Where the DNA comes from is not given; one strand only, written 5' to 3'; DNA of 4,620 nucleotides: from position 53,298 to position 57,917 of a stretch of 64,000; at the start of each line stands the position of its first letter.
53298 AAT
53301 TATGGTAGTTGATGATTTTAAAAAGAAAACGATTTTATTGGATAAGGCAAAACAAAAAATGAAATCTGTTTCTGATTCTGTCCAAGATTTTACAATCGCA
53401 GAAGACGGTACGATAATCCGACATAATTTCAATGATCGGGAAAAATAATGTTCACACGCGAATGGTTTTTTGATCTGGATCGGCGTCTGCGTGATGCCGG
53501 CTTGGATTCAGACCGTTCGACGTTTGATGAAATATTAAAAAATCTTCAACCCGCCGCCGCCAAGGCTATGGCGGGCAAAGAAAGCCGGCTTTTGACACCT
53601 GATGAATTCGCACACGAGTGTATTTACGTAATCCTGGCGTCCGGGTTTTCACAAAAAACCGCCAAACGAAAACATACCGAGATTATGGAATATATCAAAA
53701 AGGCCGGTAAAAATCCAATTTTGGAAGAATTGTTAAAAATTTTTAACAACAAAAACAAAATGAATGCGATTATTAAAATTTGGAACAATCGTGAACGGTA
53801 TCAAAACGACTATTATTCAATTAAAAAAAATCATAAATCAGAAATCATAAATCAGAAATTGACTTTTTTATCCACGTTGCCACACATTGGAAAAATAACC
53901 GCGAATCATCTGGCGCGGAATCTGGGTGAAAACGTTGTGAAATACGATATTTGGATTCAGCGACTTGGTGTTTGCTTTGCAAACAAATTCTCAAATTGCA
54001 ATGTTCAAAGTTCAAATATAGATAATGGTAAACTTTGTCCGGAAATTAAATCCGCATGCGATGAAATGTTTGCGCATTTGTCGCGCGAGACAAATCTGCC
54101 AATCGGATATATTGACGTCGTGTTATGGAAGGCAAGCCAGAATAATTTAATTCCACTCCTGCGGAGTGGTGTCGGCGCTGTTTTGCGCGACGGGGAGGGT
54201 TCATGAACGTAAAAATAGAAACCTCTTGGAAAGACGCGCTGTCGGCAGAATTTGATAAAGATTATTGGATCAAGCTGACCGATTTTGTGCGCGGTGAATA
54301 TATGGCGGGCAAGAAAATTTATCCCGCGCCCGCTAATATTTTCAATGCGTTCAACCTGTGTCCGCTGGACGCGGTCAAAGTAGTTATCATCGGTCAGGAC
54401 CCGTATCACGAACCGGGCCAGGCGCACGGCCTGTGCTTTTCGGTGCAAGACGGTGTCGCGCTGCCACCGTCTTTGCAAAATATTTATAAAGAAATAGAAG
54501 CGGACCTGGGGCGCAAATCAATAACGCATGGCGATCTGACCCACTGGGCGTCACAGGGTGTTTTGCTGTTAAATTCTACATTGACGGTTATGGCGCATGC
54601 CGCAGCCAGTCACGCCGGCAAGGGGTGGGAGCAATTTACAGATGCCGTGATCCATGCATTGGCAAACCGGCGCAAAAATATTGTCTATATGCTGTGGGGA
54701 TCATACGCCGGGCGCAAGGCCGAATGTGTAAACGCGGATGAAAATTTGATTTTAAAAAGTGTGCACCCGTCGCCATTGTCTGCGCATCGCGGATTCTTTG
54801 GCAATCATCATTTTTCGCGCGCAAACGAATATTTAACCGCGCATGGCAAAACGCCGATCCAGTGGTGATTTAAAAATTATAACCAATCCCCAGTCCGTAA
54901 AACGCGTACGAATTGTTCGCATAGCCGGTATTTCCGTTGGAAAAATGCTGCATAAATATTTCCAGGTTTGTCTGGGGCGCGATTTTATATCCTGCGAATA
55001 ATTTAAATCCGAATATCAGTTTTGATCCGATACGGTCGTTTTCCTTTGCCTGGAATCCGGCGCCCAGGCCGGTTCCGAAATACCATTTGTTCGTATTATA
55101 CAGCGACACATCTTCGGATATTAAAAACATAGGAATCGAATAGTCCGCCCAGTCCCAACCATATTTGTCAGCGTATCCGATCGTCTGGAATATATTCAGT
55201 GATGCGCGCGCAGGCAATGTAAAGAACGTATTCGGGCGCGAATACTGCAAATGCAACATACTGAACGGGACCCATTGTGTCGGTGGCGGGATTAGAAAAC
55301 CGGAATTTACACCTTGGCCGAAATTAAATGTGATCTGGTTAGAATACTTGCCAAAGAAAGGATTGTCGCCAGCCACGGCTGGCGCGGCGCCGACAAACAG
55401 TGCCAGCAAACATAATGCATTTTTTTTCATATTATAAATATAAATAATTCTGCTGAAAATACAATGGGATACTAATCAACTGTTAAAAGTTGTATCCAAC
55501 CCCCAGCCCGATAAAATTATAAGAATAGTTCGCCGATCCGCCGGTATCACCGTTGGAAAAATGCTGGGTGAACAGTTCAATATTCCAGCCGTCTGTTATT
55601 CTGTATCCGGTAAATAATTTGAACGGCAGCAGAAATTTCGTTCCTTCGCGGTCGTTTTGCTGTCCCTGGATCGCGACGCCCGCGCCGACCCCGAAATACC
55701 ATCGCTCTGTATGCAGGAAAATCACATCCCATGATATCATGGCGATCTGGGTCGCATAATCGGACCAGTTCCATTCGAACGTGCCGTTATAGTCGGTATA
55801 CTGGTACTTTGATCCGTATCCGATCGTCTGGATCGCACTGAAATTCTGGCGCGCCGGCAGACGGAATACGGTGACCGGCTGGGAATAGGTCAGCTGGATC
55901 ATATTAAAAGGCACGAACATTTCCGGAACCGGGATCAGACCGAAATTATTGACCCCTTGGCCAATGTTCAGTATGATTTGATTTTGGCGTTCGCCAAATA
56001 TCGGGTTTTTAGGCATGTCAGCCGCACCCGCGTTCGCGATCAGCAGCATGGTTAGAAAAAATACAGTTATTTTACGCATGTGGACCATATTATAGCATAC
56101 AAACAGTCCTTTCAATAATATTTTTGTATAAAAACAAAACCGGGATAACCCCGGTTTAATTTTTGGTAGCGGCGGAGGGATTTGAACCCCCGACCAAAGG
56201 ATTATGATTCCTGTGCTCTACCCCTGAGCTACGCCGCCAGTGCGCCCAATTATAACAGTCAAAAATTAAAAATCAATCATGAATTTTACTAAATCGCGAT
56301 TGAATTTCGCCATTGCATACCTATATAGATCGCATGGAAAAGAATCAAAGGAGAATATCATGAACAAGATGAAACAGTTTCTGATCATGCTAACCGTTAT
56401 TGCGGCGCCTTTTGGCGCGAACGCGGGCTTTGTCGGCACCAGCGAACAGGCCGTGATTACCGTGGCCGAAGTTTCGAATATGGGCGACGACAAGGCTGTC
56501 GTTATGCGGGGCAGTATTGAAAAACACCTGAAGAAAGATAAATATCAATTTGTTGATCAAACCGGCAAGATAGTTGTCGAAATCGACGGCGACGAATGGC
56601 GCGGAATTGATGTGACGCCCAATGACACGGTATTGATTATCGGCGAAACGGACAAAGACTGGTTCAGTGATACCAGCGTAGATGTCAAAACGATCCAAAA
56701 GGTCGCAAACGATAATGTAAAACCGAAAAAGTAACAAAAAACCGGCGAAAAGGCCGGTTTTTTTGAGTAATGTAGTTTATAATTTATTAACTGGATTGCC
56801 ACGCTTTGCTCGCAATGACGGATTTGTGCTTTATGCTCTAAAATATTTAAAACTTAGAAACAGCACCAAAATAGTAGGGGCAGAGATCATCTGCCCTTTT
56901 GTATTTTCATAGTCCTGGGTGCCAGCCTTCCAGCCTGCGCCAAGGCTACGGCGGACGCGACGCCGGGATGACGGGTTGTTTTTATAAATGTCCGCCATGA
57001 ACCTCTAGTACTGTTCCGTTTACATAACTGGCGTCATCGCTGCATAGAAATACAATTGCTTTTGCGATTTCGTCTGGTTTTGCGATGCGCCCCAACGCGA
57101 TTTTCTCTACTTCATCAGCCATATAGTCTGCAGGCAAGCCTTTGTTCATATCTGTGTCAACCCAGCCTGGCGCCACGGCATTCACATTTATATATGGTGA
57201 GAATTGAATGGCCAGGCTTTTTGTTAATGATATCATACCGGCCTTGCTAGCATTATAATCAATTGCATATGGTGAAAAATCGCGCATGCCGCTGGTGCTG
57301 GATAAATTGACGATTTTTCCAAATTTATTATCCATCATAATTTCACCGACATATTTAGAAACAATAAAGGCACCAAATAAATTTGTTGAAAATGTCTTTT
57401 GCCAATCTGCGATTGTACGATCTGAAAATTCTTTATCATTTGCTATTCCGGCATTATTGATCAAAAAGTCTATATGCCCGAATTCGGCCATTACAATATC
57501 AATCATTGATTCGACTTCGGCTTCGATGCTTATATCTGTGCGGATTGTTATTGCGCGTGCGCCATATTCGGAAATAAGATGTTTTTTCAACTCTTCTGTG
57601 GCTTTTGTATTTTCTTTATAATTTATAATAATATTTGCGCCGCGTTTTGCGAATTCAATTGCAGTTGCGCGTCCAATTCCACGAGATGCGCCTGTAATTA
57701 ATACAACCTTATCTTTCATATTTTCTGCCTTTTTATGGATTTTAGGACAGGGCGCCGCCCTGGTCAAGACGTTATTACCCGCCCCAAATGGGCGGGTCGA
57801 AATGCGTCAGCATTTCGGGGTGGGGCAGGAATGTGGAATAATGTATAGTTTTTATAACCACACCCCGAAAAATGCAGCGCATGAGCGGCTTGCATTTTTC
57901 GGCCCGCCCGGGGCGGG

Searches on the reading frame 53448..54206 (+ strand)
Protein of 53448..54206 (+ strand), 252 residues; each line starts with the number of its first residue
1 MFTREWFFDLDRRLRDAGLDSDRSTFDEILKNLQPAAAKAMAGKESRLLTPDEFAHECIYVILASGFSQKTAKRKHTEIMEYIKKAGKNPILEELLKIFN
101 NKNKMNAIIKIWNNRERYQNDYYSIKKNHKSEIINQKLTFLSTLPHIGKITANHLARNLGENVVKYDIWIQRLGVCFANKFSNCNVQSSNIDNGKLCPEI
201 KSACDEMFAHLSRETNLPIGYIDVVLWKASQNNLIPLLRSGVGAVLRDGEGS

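Call 40: search_protein_families(library=pfam, proteins=[window:53448-54206:+])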
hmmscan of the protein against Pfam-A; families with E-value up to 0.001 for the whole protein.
window:53448-54206:+ (252 aa): 0 families

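Call 70: search_protein_families(library=ncbifam, proteins=[window:53448-54206:+], max_evalue=0.01)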
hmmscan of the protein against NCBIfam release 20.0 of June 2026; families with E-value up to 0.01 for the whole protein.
window:53448-54206:+ (252 aa): 0 families
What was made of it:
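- Checked: The ORF at 53448-54206, called the 'HhH gene', has no Pfam or NCBIfam hit (calls 40, 70).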

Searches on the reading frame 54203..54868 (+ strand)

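Call 56: search_protein_families(library=pfam, proteins=[window:54203-54868:+])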
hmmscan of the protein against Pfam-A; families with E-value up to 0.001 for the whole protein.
window:54203-54868:+ (221 aa): 1 family
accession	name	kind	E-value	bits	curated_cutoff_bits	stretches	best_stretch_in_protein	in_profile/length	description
PF03167.25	UDG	-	7.2e-17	62.2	24.3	1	52-211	3-140/141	Uracil DNA glycosylase superfamily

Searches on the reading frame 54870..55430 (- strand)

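Call 56: search_protein_families(library=pfam, proteins=[window:54870-55430:-])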
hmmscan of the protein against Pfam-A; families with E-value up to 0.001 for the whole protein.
window:54870-55430:- (186 aa): 1 family
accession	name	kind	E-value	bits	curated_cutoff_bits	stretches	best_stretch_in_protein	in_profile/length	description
PF09411.16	PagL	-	2.2e-08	34.7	23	1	100-185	45-136/136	Lipid A 3-O-deacylase (PagL)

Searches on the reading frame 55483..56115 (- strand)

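Call 56: search_protein_families(library=pfam, proteins=[window:55483-56115:-])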
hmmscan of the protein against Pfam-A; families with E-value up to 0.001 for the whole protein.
window:55483-56115:- (210 aa): 1 family
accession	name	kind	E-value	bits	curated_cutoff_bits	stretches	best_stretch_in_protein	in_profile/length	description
PF09411.16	PagL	-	1.7e-07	31.9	23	1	124-209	46-136/136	Lipid A 3-O-deacylase (PagL)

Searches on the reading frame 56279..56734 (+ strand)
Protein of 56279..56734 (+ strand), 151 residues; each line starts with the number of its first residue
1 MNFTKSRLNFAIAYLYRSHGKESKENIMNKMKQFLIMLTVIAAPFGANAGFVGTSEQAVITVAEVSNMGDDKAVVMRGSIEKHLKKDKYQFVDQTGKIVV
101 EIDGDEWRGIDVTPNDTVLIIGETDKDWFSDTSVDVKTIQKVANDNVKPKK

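Call 56: search_protein_families(library=pfam, proteins=[window:56279-56734:+])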
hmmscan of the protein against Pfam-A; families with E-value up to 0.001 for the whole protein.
window:56279-56734:+ (151 aa): 1 family
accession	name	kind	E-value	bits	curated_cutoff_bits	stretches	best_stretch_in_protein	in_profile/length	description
PF04076.19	BOF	-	2.7e-22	79.2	25.8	1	46-141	10-103/103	Bacterial OB fold (BOF) protein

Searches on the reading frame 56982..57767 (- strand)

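Call 56: search_protein_families(library=pfam, proteins=[window:56982-57767:-])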
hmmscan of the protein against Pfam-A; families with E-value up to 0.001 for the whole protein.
window:56982-57767:- (261 aa): 4 families
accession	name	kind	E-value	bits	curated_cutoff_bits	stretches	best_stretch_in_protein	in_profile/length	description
PF13561.12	adh_short_C2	-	2e-63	214.6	27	1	26-259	1-234/236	Enoyl-(Acyl carrier protein) reductase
PF00106.31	adh_short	-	7.7e-55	185.8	26.6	1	20-213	1-192/195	short chain dehydrogenase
PF08659.16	KR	-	5.9e-14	52.8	22.6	1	22-173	3-151/180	KR domain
PF01370.27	Epimerase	-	0.00023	21.1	20.9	1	22-140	1-102/240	NAD dependent epimerase/dehydratase family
